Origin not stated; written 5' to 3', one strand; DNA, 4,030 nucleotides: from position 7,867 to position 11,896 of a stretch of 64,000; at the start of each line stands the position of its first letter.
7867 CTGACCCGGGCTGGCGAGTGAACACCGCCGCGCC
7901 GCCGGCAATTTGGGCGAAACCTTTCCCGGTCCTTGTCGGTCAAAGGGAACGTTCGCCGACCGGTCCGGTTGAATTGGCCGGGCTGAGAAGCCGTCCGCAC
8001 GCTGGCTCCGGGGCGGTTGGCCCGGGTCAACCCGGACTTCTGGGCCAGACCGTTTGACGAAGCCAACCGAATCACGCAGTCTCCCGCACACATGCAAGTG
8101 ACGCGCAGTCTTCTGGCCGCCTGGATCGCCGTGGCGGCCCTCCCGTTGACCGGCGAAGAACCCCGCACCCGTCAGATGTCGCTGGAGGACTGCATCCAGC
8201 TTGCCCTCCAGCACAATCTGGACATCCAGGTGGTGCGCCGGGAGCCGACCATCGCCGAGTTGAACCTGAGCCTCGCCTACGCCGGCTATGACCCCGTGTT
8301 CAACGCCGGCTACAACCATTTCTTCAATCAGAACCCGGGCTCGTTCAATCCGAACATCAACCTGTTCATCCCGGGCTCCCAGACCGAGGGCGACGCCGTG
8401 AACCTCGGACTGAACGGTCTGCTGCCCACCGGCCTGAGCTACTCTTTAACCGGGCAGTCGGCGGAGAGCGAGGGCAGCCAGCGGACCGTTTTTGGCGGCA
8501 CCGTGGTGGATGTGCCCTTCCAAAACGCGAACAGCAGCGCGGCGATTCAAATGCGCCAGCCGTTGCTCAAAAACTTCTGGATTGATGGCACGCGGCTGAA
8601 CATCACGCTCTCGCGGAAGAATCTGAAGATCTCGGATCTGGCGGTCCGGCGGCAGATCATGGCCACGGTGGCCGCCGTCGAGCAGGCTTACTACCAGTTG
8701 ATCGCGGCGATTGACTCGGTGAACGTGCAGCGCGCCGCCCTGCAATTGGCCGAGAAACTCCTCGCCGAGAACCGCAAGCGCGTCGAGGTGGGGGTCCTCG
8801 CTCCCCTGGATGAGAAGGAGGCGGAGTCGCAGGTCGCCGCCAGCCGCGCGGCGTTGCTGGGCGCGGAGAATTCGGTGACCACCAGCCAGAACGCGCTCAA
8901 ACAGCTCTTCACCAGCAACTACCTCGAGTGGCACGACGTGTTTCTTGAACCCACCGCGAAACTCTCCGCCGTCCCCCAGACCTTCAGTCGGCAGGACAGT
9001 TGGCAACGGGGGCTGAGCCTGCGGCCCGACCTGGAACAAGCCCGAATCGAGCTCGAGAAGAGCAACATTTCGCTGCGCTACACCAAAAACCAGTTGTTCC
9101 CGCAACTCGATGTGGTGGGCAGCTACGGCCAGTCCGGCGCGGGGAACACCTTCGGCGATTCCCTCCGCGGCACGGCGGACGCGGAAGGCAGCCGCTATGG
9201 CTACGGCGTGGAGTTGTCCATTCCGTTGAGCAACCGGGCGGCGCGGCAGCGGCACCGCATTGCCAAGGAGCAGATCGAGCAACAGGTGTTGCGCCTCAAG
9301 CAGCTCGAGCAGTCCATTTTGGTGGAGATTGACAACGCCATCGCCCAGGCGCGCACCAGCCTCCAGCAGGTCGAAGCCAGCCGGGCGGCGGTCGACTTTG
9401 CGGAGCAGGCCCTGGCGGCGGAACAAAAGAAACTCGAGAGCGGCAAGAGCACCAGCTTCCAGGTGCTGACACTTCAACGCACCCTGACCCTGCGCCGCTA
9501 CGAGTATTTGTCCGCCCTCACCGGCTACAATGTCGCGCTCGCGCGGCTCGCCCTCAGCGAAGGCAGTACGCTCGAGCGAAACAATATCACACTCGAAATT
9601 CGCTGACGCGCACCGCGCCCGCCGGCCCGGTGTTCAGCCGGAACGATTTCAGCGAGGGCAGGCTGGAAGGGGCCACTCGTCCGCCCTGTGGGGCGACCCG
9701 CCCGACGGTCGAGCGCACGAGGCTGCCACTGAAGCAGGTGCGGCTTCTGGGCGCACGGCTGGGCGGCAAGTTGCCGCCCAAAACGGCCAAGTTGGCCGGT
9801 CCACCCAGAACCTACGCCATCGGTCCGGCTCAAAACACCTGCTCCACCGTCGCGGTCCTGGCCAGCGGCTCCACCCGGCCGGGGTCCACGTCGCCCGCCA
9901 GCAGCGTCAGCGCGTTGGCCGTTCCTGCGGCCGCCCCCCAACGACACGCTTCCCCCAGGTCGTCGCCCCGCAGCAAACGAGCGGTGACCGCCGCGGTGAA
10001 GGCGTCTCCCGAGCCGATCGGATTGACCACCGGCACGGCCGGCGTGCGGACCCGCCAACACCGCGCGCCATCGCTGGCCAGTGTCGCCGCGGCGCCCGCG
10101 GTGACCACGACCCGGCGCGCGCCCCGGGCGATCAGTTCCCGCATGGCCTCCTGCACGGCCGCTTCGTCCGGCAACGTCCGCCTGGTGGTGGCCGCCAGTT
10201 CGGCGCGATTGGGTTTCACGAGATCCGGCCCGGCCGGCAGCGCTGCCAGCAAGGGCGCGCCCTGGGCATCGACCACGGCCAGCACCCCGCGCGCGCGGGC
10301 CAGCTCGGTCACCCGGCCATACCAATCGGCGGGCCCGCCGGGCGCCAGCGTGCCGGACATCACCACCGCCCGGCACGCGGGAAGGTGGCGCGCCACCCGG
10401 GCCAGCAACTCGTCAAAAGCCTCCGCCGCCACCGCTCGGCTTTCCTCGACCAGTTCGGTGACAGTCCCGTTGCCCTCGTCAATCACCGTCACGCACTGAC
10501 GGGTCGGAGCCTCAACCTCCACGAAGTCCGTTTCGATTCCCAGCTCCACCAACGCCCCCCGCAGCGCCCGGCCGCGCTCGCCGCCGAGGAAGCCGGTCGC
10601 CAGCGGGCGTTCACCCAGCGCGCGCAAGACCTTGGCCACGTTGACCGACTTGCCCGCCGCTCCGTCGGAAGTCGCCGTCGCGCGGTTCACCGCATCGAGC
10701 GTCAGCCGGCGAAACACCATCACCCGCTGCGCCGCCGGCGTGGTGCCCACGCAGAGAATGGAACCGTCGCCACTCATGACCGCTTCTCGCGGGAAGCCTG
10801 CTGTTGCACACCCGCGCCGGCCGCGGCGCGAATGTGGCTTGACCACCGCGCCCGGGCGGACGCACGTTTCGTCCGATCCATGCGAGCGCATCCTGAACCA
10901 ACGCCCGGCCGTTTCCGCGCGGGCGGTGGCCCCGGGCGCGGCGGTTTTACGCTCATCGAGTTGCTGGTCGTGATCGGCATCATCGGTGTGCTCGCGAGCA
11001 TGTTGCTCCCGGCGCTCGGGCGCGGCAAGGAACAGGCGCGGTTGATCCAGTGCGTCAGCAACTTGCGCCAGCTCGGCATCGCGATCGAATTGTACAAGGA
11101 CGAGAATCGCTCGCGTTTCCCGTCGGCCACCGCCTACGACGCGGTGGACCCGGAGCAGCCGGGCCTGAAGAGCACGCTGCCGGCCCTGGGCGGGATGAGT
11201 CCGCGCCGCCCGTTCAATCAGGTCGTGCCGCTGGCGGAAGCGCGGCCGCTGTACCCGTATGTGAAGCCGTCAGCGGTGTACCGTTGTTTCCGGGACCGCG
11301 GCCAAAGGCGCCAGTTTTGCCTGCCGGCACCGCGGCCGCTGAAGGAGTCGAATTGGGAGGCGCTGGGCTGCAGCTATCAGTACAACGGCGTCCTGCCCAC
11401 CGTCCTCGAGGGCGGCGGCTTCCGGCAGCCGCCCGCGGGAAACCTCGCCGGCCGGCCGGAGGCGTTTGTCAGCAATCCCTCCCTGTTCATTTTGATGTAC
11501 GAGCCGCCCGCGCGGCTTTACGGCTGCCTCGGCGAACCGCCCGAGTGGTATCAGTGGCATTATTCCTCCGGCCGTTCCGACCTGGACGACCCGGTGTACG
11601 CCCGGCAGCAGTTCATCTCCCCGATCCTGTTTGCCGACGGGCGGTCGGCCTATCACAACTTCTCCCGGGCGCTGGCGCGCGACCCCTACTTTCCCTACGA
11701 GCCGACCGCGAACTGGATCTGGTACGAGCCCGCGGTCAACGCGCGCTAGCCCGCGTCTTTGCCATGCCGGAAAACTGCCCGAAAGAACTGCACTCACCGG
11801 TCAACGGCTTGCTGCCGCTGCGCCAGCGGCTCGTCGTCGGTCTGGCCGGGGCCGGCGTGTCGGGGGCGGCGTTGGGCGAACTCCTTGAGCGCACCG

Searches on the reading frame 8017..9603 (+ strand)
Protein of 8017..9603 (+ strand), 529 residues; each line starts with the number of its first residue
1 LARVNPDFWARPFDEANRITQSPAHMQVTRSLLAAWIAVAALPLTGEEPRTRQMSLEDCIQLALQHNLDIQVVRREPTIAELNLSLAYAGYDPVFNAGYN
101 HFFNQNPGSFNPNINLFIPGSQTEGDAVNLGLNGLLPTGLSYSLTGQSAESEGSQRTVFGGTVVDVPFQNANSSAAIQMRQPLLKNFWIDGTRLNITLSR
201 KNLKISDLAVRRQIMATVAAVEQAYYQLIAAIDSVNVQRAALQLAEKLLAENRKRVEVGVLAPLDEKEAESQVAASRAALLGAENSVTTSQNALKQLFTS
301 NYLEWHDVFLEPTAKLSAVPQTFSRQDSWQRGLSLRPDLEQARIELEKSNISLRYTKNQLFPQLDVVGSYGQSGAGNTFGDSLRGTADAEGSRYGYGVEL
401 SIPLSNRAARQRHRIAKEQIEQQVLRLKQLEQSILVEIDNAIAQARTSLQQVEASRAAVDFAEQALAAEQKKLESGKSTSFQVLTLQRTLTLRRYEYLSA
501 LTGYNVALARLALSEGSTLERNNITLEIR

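Call 31: search_protein_families(library=pfam, proteins=[window:8017-9603:+], max_evalue=0.01)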
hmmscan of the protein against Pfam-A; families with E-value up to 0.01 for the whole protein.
window:8017-9603:+ (529 aa): 1 family
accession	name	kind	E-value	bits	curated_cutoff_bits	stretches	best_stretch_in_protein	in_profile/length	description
PF02321.23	OEP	-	8.3e-49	166.4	22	2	326-513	2-184/187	Outer membrane efflux protein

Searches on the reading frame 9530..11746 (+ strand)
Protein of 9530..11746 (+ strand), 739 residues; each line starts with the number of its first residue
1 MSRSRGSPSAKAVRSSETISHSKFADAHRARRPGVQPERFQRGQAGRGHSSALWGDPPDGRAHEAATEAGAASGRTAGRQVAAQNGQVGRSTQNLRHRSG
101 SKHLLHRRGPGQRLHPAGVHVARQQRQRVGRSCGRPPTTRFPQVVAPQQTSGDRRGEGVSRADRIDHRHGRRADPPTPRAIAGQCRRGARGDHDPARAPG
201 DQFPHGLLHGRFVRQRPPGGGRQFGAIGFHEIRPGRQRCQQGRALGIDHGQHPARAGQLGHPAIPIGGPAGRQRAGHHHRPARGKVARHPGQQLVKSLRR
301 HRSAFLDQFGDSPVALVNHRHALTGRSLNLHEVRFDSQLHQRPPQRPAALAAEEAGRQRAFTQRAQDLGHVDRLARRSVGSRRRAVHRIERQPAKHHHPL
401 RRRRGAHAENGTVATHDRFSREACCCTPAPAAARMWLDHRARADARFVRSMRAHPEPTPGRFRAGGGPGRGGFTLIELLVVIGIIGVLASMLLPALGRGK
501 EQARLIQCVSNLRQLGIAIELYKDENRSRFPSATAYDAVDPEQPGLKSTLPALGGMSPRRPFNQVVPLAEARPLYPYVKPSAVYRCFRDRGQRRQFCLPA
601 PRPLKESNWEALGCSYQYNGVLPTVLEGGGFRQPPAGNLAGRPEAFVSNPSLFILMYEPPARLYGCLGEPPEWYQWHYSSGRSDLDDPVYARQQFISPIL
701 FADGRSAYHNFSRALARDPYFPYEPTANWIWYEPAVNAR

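Call 31: search_protein_families(library=pfam, proteins=[window:9530-11746:+], max_evalue=0.01)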
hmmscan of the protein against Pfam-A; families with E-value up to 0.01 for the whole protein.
window:9530-11746:+ (739 aa): 2 families
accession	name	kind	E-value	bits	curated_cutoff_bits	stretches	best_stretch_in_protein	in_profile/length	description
PF07963.17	N_methyl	-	9.9e-07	28.5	21.2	1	470-493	4-27/27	Prokaryotic N-terminal methylation motif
PF07596.16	SBP_bac_10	-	0.00015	22.4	23.3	1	499-578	3-69/268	Protein of unknown function (DUF1559)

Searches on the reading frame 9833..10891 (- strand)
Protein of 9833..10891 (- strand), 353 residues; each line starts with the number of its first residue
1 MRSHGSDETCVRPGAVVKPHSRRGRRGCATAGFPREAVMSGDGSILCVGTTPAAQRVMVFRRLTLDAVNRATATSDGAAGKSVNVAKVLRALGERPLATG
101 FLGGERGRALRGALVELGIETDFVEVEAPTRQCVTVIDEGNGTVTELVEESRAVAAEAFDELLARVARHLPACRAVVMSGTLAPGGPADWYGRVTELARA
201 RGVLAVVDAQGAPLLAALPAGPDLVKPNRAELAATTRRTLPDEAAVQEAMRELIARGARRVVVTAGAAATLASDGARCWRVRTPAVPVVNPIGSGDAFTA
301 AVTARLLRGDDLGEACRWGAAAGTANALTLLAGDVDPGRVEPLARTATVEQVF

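Call 31: search_protein_families(library=pfam, proteins=[window:9833-10891:-], max_evalue=0.01)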
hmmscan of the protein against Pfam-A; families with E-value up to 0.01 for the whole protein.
window:9833-10891:- (353 aa): 2 families
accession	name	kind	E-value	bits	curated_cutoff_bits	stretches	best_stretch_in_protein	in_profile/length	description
PF00294.29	PfkB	-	4.9e-47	161.2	25.8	1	45-327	4-290/302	pfkB family carbohydrate kinase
PF08543.17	Phos_pyr_kin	-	1.9e-10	41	27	1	223-319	121-224/246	Phosphomethylpyrimidine kinase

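Call 34: find_encoding_contigs(protein=window:9833-10891:-, flank=3000, max_places=6)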
Protein window:9833-10891:- (353 aa): no gene with exactly this product is on record in the collection.
